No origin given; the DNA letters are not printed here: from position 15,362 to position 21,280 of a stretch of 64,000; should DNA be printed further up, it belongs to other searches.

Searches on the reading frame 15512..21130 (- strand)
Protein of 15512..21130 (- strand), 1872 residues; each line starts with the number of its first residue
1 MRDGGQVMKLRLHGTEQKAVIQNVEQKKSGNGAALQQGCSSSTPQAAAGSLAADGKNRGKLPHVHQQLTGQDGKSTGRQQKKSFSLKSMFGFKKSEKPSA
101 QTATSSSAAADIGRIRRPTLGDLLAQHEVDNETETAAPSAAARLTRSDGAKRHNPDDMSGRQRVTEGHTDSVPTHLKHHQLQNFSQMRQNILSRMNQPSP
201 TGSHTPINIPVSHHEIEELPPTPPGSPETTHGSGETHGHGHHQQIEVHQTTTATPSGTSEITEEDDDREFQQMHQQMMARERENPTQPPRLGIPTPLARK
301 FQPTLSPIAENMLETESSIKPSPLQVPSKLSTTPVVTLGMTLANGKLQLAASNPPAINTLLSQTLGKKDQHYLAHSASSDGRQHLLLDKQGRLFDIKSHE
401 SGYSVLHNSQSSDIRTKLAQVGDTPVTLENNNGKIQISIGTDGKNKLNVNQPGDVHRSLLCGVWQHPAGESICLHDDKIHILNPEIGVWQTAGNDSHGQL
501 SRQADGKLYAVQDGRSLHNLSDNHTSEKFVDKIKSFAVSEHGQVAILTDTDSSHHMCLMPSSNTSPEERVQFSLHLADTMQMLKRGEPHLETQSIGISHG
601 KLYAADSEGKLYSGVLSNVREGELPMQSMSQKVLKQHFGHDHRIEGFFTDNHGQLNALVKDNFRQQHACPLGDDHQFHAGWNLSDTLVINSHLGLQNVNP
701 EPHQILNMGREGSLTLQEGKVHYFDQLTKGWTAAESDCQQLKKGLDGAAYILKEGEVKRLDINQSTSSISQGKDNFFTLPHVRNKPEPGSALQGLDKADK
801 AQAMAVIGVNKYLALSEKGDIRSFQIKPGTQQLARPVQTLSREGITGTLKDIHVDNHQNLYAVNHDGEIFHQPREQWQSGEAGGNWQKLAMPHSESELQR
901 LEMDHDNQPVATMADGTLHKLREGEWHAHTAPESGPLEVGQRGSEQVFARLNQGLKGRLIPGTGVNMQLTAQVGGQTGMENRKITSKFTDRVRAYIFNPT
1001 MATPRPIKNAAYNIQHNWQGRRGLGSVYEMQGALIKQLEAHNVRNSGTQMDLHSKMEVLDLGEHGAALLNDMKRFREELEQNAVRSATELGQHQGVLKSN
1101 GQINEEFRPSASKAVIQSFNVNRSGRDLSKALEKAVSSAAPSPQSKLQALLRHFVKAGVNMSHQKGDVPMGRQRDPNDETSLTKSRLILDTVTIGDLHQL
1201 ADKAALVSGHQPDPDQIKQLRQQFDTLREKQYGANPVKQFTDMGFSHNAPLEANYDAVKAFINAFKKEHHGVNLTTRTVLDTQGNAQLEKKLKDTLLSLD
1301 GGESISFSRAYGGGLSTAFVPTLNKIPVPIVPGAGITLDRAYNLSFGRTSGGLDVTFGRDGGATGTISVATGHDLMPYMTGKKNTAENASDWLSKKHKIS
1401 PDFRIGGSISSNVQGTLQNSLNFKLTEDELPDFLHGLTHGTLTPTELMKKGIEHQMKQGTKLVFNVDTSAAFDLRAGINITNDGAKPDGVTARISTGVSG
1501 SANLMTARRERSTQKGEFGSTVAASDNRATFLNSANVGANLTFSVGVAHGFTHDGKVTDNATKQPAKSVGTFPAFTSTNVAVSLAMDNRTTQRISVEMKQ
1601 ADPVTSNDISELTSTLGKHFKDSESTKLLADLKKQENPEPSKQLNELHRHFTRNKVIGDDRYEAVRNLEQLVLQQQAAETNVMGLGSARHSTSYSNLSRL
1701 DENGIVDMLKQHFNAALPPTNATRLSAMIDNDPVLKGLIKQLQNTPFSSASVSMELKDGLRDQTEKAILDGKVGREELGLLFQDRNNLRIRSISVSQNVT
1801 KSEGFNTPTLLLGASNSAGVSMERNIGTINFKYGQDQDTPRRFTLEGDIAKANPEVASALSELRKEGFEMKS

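Call 66: search_protein_families(library=pfam, proteins=[window:15512-21130:-], max_evalue=0.000001)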
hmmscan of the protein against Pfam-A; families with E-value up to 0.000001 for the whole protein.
window:15512-21130:- (1872 aa): 1 family
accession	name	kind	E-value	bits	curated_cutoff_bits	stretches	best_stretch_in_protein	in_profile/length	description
PF11725.13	AvrE_T3Es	-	0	2092.5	24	1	339-1863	2-1512/1513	AvrE-family Type-III effector proteins (T3Es)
